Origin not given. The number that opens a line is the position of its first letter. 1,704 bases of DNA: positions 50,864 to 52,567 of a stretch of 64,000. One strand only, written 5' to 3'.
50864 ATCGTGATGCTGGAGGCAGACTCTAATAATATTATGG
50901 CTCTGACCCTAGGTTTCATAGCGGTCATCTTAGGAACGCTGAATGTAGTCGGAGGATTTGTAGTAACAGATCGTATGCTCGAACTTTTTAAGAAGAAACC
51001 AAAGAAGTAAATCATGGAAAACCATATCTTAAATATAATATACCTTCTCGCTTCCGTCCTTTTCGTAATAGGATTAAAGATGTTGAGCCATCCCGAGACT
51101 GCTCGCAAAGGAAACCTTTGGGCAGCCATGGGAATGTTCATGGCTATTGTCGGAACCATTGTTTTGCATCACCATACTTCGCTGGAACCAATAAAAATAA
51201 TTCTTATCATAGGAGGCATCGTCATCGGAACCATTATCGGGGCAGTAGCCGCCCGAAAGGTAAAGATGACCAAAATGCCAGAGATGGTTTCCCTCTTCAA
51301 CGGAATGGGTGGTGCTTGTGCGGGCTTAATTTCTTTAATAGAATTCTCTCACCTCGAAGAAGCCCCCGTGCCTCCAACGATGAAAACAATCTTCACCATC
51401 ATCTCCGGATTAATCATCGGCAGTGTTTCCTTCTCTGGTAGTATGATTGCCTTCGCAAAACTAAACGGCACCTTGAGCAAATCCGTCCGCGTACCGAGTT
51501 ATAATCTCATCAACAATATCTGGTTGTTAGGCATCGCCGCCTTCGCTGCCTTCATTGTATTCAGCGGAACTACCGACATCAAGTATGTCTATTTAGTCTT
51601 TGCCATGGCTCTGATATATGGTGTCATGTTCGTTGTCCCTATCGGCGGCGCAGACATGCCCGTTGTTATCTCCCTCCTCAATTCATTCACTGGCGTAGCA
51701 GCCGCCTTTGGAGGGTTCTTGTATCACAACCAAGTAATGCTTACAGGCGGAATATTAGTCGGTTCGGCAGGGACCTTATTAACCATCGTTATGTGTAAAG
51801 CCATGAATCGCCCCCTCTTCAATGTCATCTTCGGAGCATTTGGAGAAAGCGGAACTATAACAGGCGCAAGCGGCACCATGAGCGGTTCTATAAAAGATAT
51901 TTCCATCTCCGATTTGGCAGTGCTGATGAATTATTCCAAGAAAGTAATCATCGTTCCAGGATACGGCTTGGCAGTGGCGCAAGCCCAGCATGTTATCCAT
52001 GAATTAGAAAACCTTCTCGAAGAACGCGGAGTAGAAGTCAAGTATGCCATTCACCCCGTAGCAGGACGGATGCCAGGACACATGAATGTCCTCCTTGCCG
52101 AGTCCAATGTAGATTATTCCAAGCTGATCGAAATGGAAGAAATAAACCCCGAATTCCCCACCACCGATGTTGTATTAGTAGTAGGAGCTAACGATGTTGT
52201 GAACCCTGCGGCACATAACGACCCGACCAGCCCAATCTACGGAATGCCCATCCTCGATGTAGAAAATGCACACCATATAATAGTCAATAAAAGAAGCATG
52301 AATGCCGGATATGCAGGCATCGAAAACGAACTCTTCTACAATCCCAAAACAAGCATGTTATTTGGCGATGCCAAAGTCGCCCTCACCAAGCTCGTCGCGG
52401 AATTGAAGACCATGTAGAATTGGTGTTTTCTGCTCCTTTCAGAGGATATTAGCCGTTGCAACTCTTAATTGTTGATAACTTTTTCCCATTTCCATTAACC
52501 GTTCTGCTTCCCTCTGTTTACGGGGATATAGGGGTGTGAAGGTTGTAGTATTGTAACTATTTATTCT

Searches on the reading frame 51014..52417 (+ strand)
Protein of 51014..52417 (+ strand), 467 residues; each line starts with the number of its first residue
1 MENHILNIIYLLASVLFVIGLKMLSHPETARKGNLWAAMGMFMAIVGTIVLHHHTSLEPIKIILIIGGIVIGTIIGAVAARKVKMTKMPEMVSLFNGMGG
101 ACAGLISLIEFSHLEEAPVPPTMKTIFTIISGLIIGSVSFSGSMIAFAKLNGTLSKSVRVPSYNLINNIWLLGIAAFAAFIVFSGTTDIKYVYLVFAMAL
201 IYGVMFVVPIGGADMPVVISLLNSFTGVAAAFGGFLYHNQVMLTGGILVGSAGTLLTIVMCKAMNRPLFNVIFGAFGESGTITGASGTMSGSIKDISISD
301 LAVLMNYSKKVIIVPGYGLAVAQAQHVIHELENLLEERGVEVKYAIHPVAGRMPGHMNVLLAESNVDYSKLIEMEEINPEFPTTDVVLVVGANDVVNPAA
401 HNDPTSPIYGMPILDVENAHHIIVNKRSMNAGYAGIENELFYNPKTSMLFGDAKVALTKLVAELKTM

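Call 8: find_related_loci(query=window:51014-52414:+, collection=genome_contigs, flank=6000)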
Query window:51014-52414:+ (467 aa) in genome_contigs; peptide patterns used: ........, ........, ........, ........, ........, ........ (x = any residue, [..] = any of these).
600 stretches matched a pattern (row limit reached: there are more); 564 encode a relative of the query (tblastn E <= 1e-3); the best 80 are kept; 80 distinct loci.
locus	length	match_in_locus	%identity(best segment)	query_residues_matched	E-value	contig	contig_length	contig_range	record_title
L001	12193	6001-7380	76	2-467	0e+0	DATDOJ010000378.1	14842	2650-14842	MAG TPA_asm: Bacteroidia bacterium isolate SMAG_U7891 k141_2554828, whole genome shotgun sequence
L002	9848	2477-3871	74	1-467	0e+0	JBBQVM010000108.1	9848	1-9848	MAG: Bacteroidia bacterium isolate Co_metawrap_1996 Cmw_1996_k141_9106940_length_9848_cov_8.0000, whole genome shotgun s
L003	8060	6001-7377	73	2-467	0e+0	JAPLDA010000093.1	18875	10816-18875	MAG: Bacteroidetes bacterium isolate LacPavin_0818_WC45_MAG_44_19 LacPavin_0818_WC45_scaffold_1060139, whole genome shot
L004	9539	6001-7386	72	3-467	0e+0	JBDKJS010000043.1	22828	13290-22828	MAG: Bacteroidota bacterium isolate guil_2019_sw_WHONDRS-S19S_0049_B_bin.49 scaffold_1889816, whole genome shotgun seque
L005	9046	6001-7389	74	3-467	0e+0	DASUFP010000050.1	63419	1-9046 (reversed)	MAG TPA_asm: Bacteroidia bacterium isolate SMAG_U1382 k141_1027024, whole genome shotgun sequence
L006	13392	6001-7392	73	2-467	0e+0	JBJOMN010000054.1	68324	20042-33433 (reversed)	MAG: Bacteroidota bacterium isolate tombigeeriver_2019_sw_WHONDRS-S19S_0020_B_bin.96 scaffold_2297755, whole genome shot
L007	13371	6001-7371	72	6-467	0e+0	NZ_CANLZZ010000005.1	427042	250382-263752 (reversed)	Uncultured Lutibacter sp. isolate 4-1427.fasta NODE_5, whole genome shotgun sequence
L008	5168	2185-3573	74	4-467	0e+0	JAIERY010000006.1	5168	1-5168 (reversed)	MAG: Cytophagaceae bacterium isolate co.spades.METABAT.1kb_183 c_000000403347, whole genome shotgun sequence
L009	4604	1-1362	71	13-467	0e+0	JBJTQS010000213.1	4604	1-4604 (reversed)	MAG: Bacteroidota bacterium isolate samp_4448_semibin_214 samp_4448_1552833, whole genome shotgun sequence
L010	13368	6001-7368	74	6-467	0e+0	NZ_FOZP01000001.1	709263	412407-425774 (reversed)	Lutibacter maritimus strain DSM 24450, whole genome shotgun sequence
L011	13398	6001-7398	74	1-467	0e+0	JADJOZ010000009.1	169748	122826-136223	MAG: Bacteroidetes bacterium isolate Fred_18-Q3-R57-64_BATAC.274 tig00006729-10-1699220, whole genome shotgun sequence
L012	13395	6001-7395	70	5-467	0e+0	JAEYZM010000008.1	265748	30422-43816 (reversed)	MAG: Bacteroidetes bacterium isolate OH_CBlB_93 k127_1206007, whole genome shotgun sequence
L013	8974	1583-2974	72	1-467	0e+0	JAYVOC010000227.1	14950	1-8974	MAG: Bacteroidota bacterium isolate GL65_UP_metabinner_16 GL65_UP_metabinner_16_226, whole genome shotgun sequence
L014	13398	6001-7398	71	1-467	0e+0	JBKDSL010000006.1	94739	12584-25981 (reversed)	MAG: Bacteroidota bacterium isolate samp_4337_VAMB_125 samp_4337_188911, whole genome shotgun sequence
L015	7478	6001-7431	70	1-467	0e+0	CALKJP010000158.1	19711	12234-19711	MAG: uncultured Bacteroidia bacterium isolate N1_Bin_MAXBIN__135_sub_1 genome assembly, contig: c_000000552761, whole ge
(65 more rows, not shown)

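Call 9: search_protein_families(library=pfam, proteins=[window:51014-52414:+])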
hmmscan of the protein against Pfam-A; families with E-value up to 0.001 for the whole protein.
window:51014-52414:+ (467 aa): 1 family
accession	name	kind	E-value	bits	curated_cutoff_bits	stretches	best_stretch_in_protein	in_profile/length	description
PF02233.22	PNTB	-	2.4e-180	600.8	31.7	1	7-462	2-455/456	NAD(P) transhydrogenase beta subunit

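Call 11: find_encoding_contigs(protein=window:51014-52417:+, flank=10000, max_places=10)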
Protein window:51014-52417:+ (467 aa): 9 contigs read that carry it; 4 places shown.
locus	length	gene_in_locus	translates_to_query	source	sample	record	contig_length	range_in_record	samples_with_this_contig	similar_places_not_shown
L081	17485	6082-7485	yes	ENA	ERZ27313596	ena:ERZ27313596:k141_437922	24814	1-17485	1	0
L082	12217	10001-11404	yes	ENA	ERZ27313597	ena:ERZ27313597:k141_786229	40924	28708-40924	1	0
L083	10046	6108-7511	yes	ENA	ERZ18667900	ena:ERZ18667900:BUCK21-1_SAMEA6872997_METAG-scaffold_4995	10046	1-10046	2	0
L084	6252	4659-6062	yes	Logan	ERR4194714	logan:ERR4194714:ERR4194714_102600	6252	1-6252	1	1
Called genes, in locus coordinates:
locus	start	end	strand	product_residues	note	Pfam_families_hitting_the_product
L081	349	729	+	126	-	-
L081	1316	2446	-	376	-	PF01757:Acyl_transf_3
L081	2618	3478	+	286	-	PF00582:Usp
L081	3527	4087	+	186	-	PF03190:Thioredox_DsbH, PF13098:Thioredoxin_2, PF13899:Thioredoxin_7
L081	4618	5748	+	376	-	PF05222:AlaDh_PNT_N, PF01262:AlaDh_PNT_C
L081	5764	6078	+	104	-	PF12769:PNTB_4TM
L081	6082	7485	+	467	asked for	PF02233:PNTB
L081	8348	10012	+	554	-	PF18911:PKD_4, PF18962:Por_Secre_tail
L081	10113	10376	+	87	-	-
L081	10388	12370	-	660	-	PF00515:TPR_1 (faint), PF07719:TPR_2 (faint), PF13431:TPR_17 (faint), PF08409:TMTC_DUF1736 (weak), PF13174:TPR_6 (faint), PF13414:TPR_11 (faint), PF13181:TPR_8 (faint), PF13371:TPR_9 (weak), +2 more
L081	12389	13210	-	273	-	PF00582:Usp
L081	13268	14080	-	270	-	PF01048:PNP_UDP_1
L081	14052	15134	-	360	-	PF02606:LpxK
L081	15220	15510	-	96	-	-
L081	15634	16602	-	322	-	-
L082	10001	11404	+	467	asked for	PF02233:PNTB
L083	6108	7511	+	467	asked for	PF02233:PNTB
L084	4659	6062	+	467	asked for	PF02233:PNTB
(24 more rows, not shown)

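Call 23: find_homologous_proteins(query=window:51014-52414:+, max_evalue=1e-100)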
Query window:51014-52414:+ (467 aa): 8000 proteins with E <= 1e-100 among 8000 candidates; the best 120 are listed.
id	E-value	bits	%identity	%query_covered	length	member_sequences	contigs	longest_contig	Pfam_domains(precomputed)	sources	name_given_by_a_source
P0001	2.0e-297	1004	100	100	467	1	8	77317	PF02233.23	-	-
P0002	6.8e-269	910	90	100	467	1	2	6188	PF02233.23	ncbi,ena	-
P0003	1.4e-265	899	89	100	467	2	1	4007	PF02233.23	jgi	-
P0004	1.1e-262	890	87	100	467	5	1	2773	PF02233.23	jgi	jgi:proton-translocating NAD(P)+ transhydrogenase subunit beta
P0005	5.0e-226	769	78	99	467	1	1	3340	PF02233.23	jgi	jgi:NAD(P) transhydrogenase subunit beta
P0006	5.4e-225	766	77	99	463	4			PF02233.23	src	-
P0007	1.1e-224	764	78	100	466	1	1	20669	PF02233.23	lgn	-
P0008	7.4e-224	762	78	100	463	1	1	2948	PF02233.23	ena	-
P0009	7.6e-223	758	76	100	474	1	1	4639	PF02233.23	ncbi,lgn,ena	-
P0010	1.6e-222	757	77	100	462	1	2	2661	PF02233.23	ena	-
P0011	5.8e-221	752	77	99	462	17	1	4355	PF02233.23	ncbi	-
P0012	1.6e-219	747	77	100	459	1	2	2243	PF02233.23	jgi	jgi:H+-translocating NAD(P) transhydrogenase subunit beta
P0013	3.7e-219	746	77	100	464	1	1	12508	PF02233.23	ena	-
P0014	3.5e-218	743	76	100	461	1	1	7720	PF02233.23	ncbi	-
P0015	4.1e-218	743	78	99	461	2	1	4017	PF02233.23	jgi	jgi:H+-translocating NAD(P) transhydrogenase subunit beta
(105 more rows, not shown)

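Call 24: find_encoding_contigs(protein=P0002, flank=10000)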
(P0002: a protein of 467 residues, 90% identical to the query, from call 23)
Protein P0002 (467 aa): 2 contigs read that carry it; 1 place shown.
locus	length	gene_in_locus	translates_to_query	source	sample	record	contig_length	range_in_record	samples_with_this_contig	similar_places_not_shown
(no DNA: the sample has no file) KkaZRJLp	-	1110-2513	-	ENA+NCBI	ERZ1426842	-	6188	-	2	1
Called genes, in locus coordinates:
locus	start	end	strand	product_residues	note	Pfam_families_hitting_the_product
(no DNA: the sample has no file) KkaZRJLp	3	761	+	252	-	?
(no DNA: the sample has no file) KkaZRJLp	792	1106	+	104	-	PF12769:PNTB_4TM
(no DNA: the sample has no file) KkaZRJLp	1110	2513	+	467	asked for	PF02233:PNTB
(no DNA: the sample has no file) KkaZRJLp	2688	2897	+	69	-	-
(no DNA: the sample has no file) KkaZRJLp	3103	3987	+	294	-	-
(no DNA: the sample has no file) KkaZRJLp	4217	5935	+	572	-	PF18962:Por_Secre_tail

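Call 25: find_encoding_contigs(protein=P0003, flank=10000)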
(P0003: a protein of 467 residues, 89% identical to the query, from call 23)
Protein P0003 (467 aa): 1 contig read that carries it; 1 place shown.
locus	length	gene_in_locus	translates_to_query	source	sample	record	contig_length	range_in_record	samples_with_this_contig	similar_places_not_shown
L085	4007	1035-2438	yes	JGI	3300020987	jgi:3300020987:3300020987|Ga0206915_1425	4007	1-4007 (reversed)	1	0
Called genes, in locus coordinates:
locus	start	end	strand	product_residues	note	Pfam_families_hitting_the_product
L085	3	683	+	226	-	?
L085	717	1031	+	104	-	-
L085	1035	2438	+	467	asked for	PF02233:PNTB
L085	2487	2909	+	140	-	PF00334:NDK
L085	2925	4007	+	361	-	?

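Call 26: find_encoding_contigs(protein=P0004, flank=10000)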
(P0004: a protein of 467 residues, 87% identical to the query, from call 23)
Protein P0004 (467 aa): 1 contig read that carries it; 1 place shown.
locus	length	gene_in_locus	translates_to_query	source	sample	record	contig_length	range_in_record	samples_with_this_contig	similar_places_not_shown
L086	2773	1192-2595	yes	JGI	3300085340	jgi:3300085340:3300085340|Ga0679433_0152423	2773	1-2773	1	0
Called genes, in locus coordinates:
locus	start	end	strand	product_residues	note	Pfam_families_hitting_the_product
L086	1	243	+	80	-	?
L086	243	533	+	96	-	PF01909:NTP_transf_2, PF18765:Polbeta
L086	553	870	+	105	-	PF01934:HepT-like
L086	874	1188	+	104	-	PF12769:PNTB_4TM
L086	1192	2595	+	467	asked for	PF02233:PNTB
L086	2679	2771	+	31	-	?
